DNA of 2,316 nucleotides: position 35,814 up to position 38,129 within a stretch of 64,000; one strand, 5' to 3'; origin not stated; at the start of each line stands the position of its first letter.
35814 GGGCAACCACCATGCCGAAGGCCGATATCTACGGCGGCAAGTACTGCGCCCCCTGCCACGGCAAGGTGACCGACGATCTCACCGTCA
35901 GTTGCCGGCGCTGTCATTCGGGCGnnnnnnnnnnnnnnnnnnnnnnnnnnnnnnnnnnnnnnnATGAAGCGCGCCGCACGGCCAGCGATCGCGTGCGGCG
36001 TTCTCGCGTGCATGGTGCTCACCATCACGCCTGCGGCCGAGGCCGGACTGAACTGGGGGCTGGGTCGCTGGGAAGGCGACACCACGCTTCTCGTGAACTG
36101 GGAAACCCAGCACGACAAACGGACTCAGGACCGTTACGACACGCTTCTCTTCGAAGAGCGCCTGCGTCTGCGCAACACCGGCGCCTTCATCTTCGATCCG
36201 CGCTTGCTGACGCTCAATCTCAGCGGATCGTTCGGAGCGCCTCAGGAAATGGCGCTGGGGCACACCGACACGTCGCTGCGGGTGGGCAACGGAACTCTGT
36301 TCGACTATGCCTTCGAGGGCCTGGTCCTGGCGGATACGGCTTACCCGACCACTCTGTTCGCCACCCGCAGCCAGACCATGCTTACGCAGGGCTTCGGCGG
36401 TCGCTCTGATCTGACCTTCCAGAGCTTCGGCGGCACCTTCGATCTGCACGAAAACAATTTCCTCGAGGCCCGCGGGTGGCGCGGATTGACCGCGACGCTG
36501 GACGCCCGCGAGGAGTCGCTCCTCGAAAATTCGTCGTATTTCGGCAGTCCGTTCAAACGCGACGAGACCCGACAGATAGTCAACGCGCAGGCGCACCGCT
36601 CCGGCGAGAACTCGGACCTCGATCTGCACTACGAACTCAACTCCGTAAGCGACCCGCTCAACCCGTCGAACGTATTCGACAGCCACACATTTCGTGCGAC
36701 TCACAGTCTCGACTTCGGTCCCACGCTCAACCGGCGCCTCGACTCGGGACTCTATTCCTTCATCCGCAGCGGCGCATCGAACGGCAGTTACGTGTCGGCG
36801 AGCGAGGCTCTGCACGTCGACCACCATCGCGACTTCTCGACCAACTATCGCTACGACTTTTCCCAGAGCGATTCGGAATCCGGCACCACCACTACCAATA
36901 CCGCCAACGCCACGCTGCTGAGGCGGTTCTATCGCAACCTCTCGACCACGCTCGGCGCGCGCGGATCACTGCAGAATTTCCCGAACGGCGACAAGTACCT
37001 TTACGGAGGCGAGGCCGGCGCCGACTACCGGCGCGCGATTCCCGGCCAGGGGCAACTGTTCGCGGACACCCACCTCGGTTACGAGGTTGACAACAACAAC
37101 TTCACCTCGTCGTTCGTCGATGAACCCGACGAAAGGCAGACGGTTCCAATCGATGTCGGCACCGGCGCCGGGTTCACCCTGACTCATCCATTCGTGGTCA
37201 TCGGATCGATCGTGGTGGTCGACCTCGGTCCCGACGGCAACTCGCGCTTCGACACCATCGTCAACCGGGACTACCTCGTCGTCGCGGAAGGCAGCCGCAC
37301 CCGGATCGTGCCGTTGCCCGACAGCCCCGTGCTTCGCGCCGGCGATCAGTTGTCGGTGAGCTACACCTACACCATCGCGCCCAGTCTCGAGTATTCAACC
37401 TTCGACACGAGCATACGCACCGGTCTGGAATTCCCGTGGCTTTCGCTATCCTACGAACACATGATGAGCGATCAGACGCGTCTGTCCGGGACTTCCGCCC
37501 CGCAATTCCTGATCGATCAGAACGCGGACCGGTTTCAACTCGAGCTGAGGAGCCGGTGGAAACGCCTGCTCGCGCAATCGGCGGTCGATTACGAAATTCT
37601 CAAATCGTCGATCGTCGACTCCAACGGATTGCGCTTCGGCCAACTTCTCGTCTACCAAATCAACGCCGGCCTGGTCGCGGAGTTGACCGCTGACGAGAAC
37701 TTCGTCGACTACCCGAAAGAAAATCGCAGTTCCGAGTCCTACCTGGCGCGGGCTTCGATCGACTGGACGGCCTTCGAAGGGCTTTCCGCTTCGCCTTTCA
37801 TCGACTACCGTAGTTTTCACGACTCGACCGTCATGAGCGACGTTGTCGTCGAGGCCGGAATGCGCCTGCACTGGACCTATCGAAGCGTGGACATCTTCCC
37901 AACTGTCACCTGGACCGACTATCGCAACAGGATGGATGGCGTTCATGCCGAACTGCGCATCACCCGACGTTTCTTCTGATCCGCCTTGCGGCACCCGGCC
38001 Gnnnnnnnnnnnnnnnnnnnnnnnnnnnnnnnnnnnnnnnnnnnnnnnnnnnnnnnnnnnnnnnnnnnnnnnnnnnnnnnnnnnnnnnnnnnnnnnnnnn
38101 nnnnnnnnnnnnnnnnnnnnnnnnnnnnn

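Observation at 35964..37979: Large C-terminal-Phe beta-barrel flanked by a lipoprotein nona-heme cytochrome and an NHL lipoprotein: candidate porin of the conduit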

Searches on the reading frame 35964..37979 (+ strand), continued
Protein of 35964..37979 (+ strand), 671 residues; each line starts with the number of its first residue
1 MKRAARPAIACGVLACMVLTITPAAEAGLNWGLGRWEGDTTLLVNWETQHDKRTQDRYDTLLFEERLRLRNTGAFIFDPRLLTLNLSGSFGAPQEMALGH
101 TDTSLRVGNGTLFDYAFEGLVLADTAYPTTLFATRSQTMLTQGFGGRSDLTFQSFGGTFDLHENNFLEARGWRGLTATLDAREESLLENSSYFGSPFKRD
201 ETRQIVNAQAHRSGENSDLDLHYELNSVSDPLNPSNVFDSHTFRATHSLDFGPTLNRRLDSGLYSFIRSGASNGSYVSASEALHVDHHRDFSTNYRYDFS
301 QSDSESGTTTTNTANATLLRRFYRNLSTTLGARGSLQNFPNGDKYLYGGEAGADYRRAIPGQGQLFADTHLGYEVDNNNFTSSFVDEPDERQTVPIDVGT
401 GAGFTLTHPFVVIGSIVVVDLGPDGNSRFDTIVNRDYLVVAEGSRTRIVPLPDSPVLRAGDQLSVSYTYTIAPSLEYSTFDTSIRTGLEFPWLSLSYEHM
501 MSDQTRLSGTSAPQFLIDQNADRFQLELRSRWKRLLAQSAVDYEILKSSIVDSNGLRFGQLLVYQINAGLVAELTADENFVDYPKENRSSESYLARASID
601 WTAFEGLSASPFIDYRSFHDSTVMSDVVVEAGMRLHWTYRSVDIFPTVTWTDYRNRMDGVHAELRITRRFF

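Call 80: predict_structure(alignment_id=A5)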
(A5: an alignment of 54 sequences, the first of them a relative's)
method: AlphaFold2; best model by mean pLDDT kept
length: 681 residues; sequences in the alignment: 54
mean_pLDDT: 89.7   pTM: 0.75
mean pLDDT of the five models: 89.7, 88.3, 87.4, 86.5, 85.8
residues with pLDDT >= 90: 462; 70-90: 165; 50-70: 33; < 50: 21
segments of 3 or more residues with pLDDT < 50: 1-11, 23-32
pLDDT, mean of each block of 10 residues (from residue 1): 40 57 48 65 94 92 82 95 90 94 88 81 94 92 89 76 97 87 94 91 79 97 93 93 81 97 94 93 93 96 98 91 98 95 95 96 96 97 95 88 78 89 92 79 87 87 85 92 95 97 98 88 95 96 98 95 98 92 97 94 96 93 94 94 96 96 90 96 88
secondary structure, 60 per line:
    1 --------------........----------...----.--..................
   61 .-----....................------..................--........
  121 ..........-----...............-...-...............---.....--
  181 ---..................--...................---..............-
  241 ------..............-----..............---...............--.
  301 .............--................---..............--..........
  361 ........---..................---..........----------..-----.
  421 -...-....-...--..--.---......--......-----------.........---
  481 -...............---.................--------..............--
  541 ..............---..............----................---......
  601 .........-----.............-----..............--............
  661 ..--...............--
elements in order: H15-22 E43-61 E67-86 E93-110 E113-130 E136-150 E156-170 H174-178 E184-201 E204-222 E226-239 E247-260 E266-279 E283-297 E300-313 E316-331 E335-348 E351-368 E372-389 E393-402 E426-429 E444-449 E452-457 E469-477 E482-496 E500-516 E525-538 E541-554 E558-571 E576-591 E595-609 E615-627 E633-646 E649-662 E665-679

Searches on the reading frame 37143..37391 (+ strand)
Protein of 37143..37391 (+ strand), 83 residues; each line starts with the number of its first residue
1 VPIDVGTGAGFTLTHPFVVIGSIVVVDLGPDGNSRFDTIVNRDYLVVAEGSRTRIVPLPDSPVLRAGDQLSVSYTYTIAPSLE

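Call 39: search_protein_families(library=pfam, proteins=[window:37143-37391:+], max_evalue=10)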
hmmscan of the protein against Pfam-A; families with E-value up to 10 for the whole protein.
window:37143-37391:+ (83 aa): 0 families
